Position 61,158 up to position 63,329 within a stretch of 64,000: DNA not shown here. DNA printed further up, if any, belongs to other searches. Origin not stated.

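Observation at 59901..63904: Helicase-(nuclease?) giant gene plus membrane protein fused onto the 3-prime end of a type I R-M operon: candidate uncharacterised defence module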

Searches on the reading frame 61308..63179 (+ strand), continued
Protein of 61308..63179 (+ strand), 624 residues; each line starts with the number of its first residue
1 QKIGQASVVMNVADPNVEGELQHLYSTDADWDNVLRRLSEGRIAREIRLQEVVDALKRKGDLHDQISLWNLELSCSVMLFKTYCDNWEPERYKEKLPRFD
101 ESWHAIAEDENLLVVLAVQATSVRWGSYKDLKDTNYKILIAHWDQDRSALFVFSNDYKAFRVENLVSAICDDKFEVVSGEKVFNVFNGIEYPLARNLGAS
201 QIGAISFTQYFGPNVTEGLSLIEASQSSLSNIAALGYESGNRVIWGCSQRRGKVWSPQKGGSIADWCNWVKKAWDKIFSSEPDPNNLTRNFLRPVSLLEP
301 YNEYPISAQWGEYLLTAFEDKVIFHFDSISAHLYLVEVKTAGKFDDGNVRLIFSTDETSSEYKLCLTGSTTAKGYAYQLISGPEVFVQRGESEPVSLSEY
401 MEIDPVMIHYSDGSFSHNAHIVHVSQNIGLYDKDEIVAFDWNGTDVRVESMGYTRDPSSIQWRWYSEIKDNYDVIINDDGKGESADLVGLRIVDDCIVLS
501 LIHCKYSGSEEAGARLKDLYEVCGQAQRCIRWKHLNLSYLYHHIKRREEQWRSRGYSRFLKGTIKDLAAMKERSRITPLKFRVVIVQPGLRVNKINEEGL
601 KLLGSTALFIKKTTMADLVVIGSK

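Call 42: predict_structure(alignment_id=A2)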
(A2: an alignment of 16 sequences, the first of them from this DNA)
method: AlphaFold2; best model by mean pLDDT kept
length: 618 residues; sequences in the alignment: 16
mean_pLDDT: 81.0   pTM: 0.72
mean pLDDT of the five models: 81.0, 80.3, 79.4, 78.2, 78.1
residues with pLDDT >= 90: 251; 70-90: 239; 50-70: 73; < 50: 55
segments of 3 or more residues with pLDDT < 50: 1-8, 21-24, 27-32, 190-221
pLDDT, mean of each block of 10 residues (from residue 1): 39 52 48 62 86 89 71 91 93 93 93 77 73 92 91 92 93 82 62 30 36 45 65 75 83 72 88 63 57 88 81 90 92 91 94 93 71 96 92 85 85 73 85 90 91 94 96 88 92 95 84 90 84 91 91 95 87 91 91 90 83 93
secondary structure, 60 per line:
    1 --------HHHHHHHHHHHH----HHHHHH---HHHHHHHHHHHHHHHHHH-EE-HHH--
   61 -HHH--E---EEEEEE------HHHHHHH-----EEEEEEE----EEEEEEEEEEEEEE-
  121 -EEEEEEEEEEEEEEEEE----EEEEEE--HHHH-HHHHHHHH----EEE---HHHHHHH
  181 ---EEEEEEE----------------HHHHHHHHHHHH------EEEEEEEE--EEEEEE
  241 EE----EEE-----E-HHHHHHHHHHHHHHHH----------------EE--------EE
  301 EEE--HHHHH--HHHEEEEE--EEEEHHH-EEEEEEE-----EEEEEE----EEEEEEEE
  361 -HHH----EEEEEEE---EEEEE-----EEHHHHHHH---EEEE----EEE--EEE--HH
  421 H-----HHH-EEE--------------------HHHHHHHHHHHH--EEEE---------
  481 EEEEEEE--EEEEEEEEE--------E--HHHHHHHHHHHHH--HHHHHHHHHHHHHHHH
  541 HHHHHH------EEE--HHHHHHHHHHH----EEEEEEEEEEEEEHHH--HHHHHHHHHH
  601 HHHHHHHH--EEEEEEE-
elements in order: H9-20 H25-30 H34-51 E71-76 H83-89 E95-101 E106-119 E122-138 E143-148 H151-154 H156-163 E168-170 H174-180 E184-190 H207-218 E225-232 E235-242 E247-249 H257-272 E299-303 H306-310 E316-320 E323-326 E331-337 E343-348 E353-360 E369-375 E379-383 H391-397 E401-404 E409-411 E414-416 E431-433 H454-465 E468-471 E481-487 E490-498 H510-522 H525-546 E553-555 H558-568 E573-585 H591-608 E611-617

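Call 46: fold_search(model_id=the predicted structure, library=pdb)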
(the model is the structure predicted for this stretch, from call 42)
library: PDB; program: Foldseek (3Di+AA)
matches with E <= 10: 983; with E <= 0.001: 1
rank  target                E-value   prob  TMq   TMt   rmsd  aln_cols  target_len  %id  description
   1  7jrd_A                3.9e-05  0.38  0.10  0.10  21.6       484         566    6  The crystal structure of lactoferrin binding protein B (LbpB) from Neisseria meningitidis in complex with human lactof (released 2021-10-13)
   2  3pqu_A                2.2e-03  0.10  0.08  0.08  21.6       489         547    6  The crystal structures of porcine pathogen AsH57_TbpB (released 2011-02-02)
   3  4o9y_A                2.5e-03  0.12  0.07  0.03  26.5       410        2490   10  Crystal Structure of TcdA1 (released 2014-02-26)
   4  4o3w_B                3.3e-03  0.11  0.08  0.09  21.0       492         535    7  Crystal structure of the vaccine antigen Transferrin Binding Protein B (TbpB) mutant Tyr-63-Ala from Actinobacillus su (released 2015-01-14)
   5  3pqu_B                4.1e-03  0.12  0.08  0.09  21.2       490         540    6  The crystal structures of porcine pathogen AsH57_TbpB (released 2011-02-02)
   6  4cke_A                4.8e-03  0.06  0.06  0.05  24.3       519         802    7  Vaccinia virus capping enzyme complexed with SAH in P1 form (released 2014-03-19)
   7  8dt8_B                6.4e-03  0.09  0.10  0.08  20.1       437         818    8  LM18/Nb136 bispecific tetra-nanobody immunoglobulin in complex with SARS-CoV-2-6P-Mut7 S protein (focused refinement) (released 2023-06-14)
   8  4qq1_A                1.1e-02  0.06  0.07  0.08  22.1       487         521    8  Crystal structure of the isotype 1 Transferrin binding protein B (TbpB) from serogroup B Neisseria meningitidis (released 2015-04-01)
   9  8cpz_A                1.1e-02  0.08  0.07  0.03  22.3       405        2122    9  Photorhabdus luminescens TcdA1 prepore-to-pore intermediate, K1179W mutant (released 2024-03-13)
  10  4hh2_A                1.5e-02  0.06  0.06  0.09  26.7       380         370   10  Structure of PpsR without the HTH motif from Rb. sphaeroides (released 2013-06-05)
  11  8ovw_N                1.7e-02  0.93  0.13  0.19   6.9       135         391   11  Cryo-EM structure of CBF1-CCAN bound topologically to centromeric DNA (released 2023-08-09)
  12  4o9y_G                1.7e-02  0.04  0.07  0.03  28.9       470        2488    7  Crystal Structure of TcdA1 (released 2014-02-26)
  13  5t0c_AT               2.4e-02  0.09  0.07  0.14  22.3       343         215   11  Structural basis for dynamic regulation of the human 26S proteasome (released 2016-10-19)
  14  9v86_A                2.7e-02  0.11  0.08  0.07  21.2       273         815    8  Cryo-EM structure of KICSTOR CCC complex (state 3) (released 2025-11-12)
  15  8fz5_N                2.7e-02  0.10  0.07  0.14  21.4       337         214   11  The PI31-free Bovine 20S proteasome (released 2023-07-05)
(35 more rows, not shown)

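Call 64: search_protein_families(proteins=[L024:685-2217:+, L018:5840-7441:+, L024:13516-14442:+, L036:3868-5001:-, L075:4995-6278:-, L075:6278-8032:-, L032:7429-8394:-, L036:11878-13476:+, L080:12186-13085:+, L049:13868-15217:-], library=padloc, max_evalue=0.00001)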
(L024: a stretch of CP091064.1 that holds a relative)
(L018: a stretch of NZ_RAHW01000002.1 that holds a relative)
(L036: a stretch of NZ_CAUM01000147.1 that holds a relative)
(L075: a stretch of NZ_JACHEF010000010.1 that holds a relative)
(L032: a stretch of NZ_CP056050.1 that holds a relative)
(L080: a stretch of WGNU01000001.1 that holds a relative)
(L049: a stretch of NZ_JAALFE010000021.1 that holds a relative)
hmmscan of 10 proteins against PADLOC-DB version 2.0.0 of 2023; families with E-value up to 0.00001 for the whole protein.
L024:685-2217:+ (511 aa): 3 families
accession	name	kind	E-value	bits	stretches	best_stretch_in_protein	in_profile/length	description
PDLC01995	RtcR_PspF2--CARF_AAA_HTH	-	5.8e-214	709.6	1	19-510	2-480/481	-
PDLC01994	RtcR_PspF1--CARF_AAA_HTH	-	6e-68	228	1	19-507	4-467/468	-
PDLC01993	RtcR--CARF_AAA_HTH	-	4.4e-61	204.9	1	81-445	67-439/523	-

L018:5840-7441:+ (534 aa): 51 families (the best 25 are shown)
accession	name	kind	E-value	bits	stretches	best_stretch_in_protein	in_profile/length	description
PDLC03878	NsnB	-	1.8e-41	141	2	375-528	190-334/345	-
PDLC04707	PDC-M55A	-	2.7e-41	140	2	387-533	265-406/421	-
PDLC04148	HEC-03B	-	2.2e-38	130.4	2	277-533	213-441/458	-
PDLC02979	AriA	-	2.1e-22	78.4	2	1-45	1-45/373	-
PDLC02980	AriA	-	1.8e-20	72.1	2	362-464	220-303/304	-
PDLC04178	HEC-01A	-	5.9e-14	49.9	1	2-92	8-92/399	-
PDLC04176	HEC-01A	-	3.2e-13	47.8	1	1-94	1-89/371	-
PDLC00096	GajA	-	3.5e-11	40.5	1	1-45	1-46/630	AAA ATPase domain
PDLC04177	HEC-01A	-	3.6e-11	40.7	0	1-64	3-65/393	-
PDLC02981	AriAB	-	5.5e-11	39.8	0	1-50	1-50/694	-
PDLC02335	AbiLi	-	2.3e-10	38.1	1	3-80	50-106/326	AbiLi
PDLC04135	mad3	-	3.4e-10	38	1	3-60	2-69/374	mads_3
PDLC02358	Old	-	3.8e-09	33.9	1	2-46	3-46/578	Old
PDLC00271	PtuA1|PtuA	-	4.2e-09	34.4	1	1-46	1-46/421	AAA ATPase domain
PDLC02915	ATPase-Toprim_I-B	-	4.2e-09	33.7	0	1-53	1-52/623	-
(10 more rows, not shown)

L024:13516-14442:+ (309 aa): 0 families

L036:3868-5001:- (378 aa): 0 families

L075:4995-6278:- (428 aa): 4 families
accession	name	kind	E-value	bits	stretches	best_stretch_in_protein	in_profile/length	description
PDLC03854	LmuA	-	3.9e-21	73.5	1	7-362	4-279/345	-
PDLC02158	Avs1a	-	1.1e-08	32.7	0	286-363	242-320/392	-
PDLC03805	RTasMBL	-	1.2e-08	32.6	0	295-356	181-244/322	DRT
PDLC04676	PDC-M48B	-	2.2e-07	28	1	297-411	215-326/357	-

L075:6278-8032:- (585 aa): 0 families

L032:7429-8394:- (322 aa): 4 families
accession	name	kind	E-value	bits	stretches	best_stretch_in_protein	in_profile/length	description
PDLC04990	PDC-S31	-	6e-25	86.5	1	80-230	112-243/259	-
PDLC04991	PDC-S31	-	2.5e-19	67.8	1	44-235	30-192/208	-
PDLC04994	PDC-S31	-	1.1e-16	59.1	1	82-222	125-248/273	-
PDLC04992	PDC-S31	-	5.2e-11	40.7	1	77-203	56-184/220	-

L036:11878-13476:+ (533 aa): 0 families

L080:12186-13085:+ (300 aa): 0 families

L049:13868-15217:- (450 aa): 0 families

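Call 66: search_protein_families(proteins=[L004:13327-14841:+, L020:13416-14978:+, L077:2-5737:+, L083:17182-18951:+, L071:5165-5986:-, L081:1446-2708:-, L007:2186-3505:+, L020:4402-5304:+, L030:715-1710:+], library=padloc, max_evalue=0.00001)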
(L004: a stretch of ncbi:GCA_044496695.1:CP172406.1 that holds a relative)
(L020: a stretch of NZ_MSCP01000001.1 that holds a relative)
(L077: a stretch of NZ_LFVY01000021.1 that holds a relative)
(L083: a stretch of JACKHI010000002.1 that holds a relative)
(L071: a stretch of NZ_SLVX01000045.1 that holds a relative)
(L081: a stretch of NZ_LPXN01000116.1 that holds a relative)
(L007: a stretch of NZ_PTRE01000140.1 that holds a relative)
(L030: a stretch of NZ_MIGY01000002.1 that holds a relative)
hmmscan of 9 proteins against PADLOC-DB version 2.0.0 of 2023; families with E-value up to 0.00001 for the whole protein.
L004:13327-14841:+ (505 aa): 0 families

L020:13416-14978:+ (521 aa): 0 families

L077:2-5737:+ (1912 aa): 17 families
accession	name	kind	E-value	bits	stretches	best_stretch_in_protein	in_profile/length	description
PDLC00037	DruE3|DruE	-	0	1811.5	1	1-1890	139-2030/2055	SNF2 family N-terminal domain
PDLC00035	DruE3|DruE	-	0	1143.2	1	1-1306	140-1424/1460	SNF2 family N-terminal domain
PDLC00036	DruE3|DruE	-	5.8e-235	781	1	17-1869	141-1979/2023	SNF2 family N-terminal domain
PDLC00013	DruE1|DruE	-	1.5e-123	412.2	3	912-1543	1066-1674/1776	SNF2 family N-terminal domain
PDLC00015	DruE2|DruE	-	3.1e-86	288.4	2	881-1487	1143-1712/1887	SNF2 family N-terminal domain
PDLC00014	DruE2|DruE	-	4.1e-83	277.8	3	885-1488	1175-1745/1928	SNF2 family N-terminal domain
PDLC00051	DruE4|DruE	-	1.7e-80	269.2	3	80-356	280-557/1829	SNF2 family N-terminal domain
PDLC03960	SngC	-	2.8e-21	74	2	911-981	306-377/720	-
PDLC02503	BrxHI|BrxHII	-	2.3e-18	63.9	1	910-977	287-354/698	BrxHI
PDLC02896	DpdJ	-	2e-15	53.6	1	77-196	329-441/1487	DpdJ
PDLC02501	BrxHI|BrxHII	-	2.1e-12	44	1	901-978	279-355/925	BrxHI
PDLC03928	PsyrT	-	9.5e-10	35.4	1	889-970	254-340/689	-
PDLC02570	DrmA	-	1.6e-09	34.7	1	887-1013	549-672/851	DrmA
PDLC02893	DpdJ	-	1.3e-07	28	0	923-968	593-638/876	DpdJ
PDLC02870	DpdF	-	5.5e-07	26.5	1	887-970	241-325/534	DpdF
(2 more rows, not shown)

L083:17182-18951:+ (590 aa): 21 families
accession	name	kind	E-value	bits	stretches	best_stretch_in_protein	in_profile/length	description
PDLC03634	MTase_III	-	4.3e-200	664.7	1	6-590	3-582/621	Type III methyltransferase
PDLC03641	MTase_III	-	1.2e-106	355.8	1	20-505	19-498/657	Type III methyltransferase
PDLC03637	MTase_III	-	4.7e-84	280.9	1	16-510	47-510/513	Type III methyltransferase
PDLC03644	MTase_III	-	1.3e-73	246.6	1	68-453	4-383/542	Type III methyltransferase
PDLC03640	MTase_III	-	9.8e-54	180.8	2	88-266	24-208/654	Type III methyltransferase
PDLC03642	MTase_III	-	1.3e-50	170.6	1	97-450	77-396/528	Type III methyltransferase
PDLC03636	MTase_III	-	1.2e-42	144.5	2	174-283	89-200/575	Type III methyltransferase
PDLC03639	MTase_III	-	3.2e-42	142.7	2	93-327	73-290/639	Type III methyltransferase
PDLC03635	MTase_III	-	2.6e-36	123.6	2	178-432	265-547/708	Type III methyltransferase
PDLC03643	MTase_III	-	6.5e-32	109.2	1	185-487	1-314/465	Type III methyltransferase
PDLC03646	MTase_III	-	3.2e-29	99.4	3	307-453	686-826/1057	Type III methyltransferase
PDLC03354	MTase_II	-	6.5e-29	99.2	1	65-436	24-361/425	Type II methyltransferase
PDLC03278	MTase_II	-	9.2e-26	89.2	2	375-460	268-349/390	Type II methyltransferase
PDLC03300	MTase_II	-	2.8e-25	87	1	101-262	10-166/302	Type II methyltransferase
PDLC03638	MTase_III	-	2.5e-24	83.7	2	178-430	428-650/816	Type III methyltransferase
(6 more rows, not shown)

L071:5165-5986:- (274 aa): 1 family
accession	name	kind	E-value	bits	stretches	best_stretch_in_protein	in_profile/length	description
PDLC02227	AbiEi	-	8.9e-90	298.3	1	8-266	4-231/233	AbiEi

L081:1446-2708:- (421 aa): 0 families

L007:2186-3505:+ (440 aa): 0 families

L020:4402-5304:+ (301 aa): 7 families
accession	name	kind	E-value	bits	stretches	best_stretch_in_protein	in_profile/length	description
PDLC03657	mREase_IV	-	3.9e-80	267.5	1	2-300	3-315/317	Type IV methyl-directed restriction enzyme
PDLC04806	PDC-S02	-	7.8e-23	79.2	1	134-278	162-302/324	-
PDLC04796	PDC-S02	-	1.9e-21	74.4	1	127-300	213-380/390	-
PDLC04819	PDC-S02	-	4.1e-17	60.4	1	128-279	166-309/334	-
PDLC03663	mREase_IV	-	7.5e-12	42.7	1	155-276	410-523/544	Type IV methyl-directed restriction enzyme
PDLC04815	PDC-S02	-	2.6e-08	31.6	1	127-278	182-320/346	-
PDLC03203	mREase_II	-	3.7e-07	27.7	1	200-285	298-380/393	Type II methyl-directed restriction enzyme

L030:715-1710:+ (332 aa): 2 families
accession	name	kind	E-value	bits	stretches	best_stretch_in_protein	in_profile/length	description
PDLC01457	WYL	-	1.1e-18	65.7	1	145-250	106-206/229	"CAS-I,CAS-II,CAS-III,CAS-IV,CAS-V,CAS-VI; associated_signaling"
PDLC01652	WYL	-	5.4e-12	44.3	1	166-330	16-136/162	"CAS-I,CAS-II,CAS-III,CAS-IV,CAS-V,CAS-VI; associated_signaling"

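Call 88: search_protein_families(proteins=[L013:1466-2329:+, L013:5840-6688:+, L016:6783-8357:+, L017:8900-10372:+, L021:7377-8411:+, L021:11875-12774:+, L027:3819-4688:+, L029:11859-12551:+, L030:7284-8468:+, L045:12173-13108:+], library=padloc, max_evalue=1e-8)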
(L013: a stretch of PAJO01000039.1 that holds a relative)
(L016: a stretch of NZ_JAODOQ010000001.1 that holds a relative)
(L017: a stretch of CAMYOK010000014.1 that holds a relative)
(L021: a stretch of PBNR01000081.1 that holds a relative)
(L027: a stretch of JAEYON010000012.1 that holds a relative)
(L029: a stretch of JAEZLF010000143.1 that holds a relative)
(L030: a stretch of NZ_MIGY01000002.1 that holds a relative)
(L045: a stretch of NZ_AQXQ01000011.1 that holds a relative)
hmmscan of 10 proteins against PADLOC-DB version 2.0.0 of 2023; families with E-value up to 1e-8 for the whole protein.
L013:1466-2329:+ (288 aa): 0 families

L013:5840-6688:+ (283 aa): 0 families

L016:6783-8357:+ (525 aa): 0 families

L017:8900-10372:+ (491 aa): 0 families

L021:7377-8411:+ (345 aa): 0 families

L021:11875-12774:+ (300 aa): 0 families

L027:3819-4688:+ (290 aa): 0 families

L029:11859-12551:+ (231 aa): 0 families

L030:7284-8468:+ (395 aa): 6 families
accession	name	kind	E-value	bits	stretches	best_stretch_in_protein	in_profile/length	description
PDLC00529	JetD1|JetD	-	4.5e-166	550.8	1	9-395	1-387/394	DUF2220; DUF3322; DUF2399 domain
PDLC00521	JetD1|JetD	-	1.2e-39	134.6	1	15-394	10-381/395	DUF2220; DUF3322; DUF2399 domain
PDLC00528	JetD1|JetD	-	1.3e-36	124.6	1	9-362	1-366/418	DUF2220; DUF3322; DUF2399 domain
PDLC00533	JetD1|JetD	-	2.5e-35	120.3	1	31-363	25-367/409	DUF2220; DUF3322; DUF2399 domain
PDLC00526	JetD1|JetD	-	1.2e-16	58.9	1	44-347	42-345/407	DUF2220; DUF3322; DUF2399 domain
PDLC00524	JetD1|JetD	-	4.8e-09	33.8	1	175-394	158-383/387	DUF2220; DUF3322; DUF2399 domain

L045:12173-13108:+ (312 aa): 2 families
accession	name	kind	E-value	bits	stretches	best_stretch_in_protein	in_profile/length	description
PDLC04132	HNH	-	1.4e-29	101.1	1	179-305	144-268/286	-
PDLC03546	HNH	-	4.8e-13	46.8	1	185-264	155-235/282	Type II restriction enzyme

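Call 89: search_protein_families(proteins=[L048:5445-8480:+, L048:11851-13311:+, L054:12223-13416:+, L056:7587-8342:+, L056:12016-13608:-, L064:7456-8340:+, L064:12326-13972:+, L078:11967-13202:+, L081:7489-8277:+, L083:7144-8058:+], library=padloc, max_evalue=1e-8)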
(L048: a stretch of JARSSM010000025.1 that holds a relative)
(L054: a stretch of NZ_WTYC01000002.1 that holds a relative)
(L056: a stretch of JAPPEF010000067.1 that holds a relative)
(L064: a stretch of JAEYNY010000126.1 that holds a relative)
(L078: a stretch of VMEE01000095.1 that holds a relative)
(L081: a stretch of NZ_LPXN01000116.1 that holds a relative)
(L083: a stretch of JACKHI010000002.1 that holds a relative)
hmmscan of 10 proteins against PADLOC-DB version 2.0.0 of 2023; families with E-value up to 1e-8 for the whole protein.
L048:5445-8480:+ (1012 aa): 2 families
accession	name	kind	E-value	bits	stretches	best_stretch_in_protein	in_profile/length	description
PDLC03647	REase_III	-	0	1130.6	1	1-1007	1-986/989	Type III restriction enzyme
PDLC03649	REase_III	-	1.3e-100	335.8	1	5-1007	7-967/973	Type III restriction enzyme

L048:11851-13311:+ (487 aa): 0 families

L054:12223-13416:+ (398 aa): 3 families
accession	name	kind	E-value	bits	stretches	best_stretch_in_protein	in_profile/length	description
PDLC03663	mREase_IV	-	1.7e-12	44.8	1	275-392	408-522/544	Type IV methyl-directed restriction enzyme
PDLC04819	PDC-S02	-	5.5e-10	37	1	274-376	191-290/334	-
PDLC03657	mREase_IV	-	5.7e-10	37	1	275-385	168-283/317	Type IV methyl-directed restriction enzyme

L056:7587-8342:+ (252 aa): 0 families

L056:12016-13608:- (531 aa): 0 families

L064:7456-8340:+ (295 aa): 0 families

L064:12326-13972:+ (549 aa): 0 families

L078:11967-13202:+ (412 aa): 1 family
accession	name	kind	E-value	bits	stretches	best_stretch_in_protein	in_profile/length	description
PDLC03848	LmuA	-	9.5e-35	119.6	1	17-404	12-367/373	-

L081:7489-8277:+ (263 aa): 0 families

L083:7144-8058:+ (305 aa): 1 family
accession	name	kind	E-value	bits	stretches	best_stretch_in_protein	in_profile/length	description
PDLC04141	capP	-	4.9e-12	43.9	1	95-208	53-163/242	capP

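Call 90: search_dna_similar(query=window:61308-63179:+, collection=phages, mode=protein, max_rows=10)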
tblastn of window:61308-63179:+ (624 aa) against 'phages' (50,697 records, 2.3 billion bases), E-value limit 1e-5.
Records with a match: 2; places in all: 2; records where one place covers at least 80% of the query: 2.
Best place of each record, by identity: <60% 2.
By first word of the organism name: Acinetobacter 2.
By host as written in the record: - 2.
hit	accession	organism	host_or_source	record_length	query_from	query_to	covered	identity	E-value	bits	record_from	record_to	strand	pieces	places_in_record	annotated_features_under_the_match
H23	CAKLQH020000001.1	Acinetobacter phage MD-2021a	not known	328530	3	606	97%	25.3%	3e-47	185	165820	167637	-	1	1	uvrB_1: UvrABC system protein B (excinuclease ABC subunit B)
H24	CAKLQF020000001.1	Acinetobacter phage MD-2021a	not known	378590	3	606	97%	25.3%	3e-47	185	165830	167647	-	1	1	uvrB_1: UvrABC system protein B (excinuclease ABC subunit B)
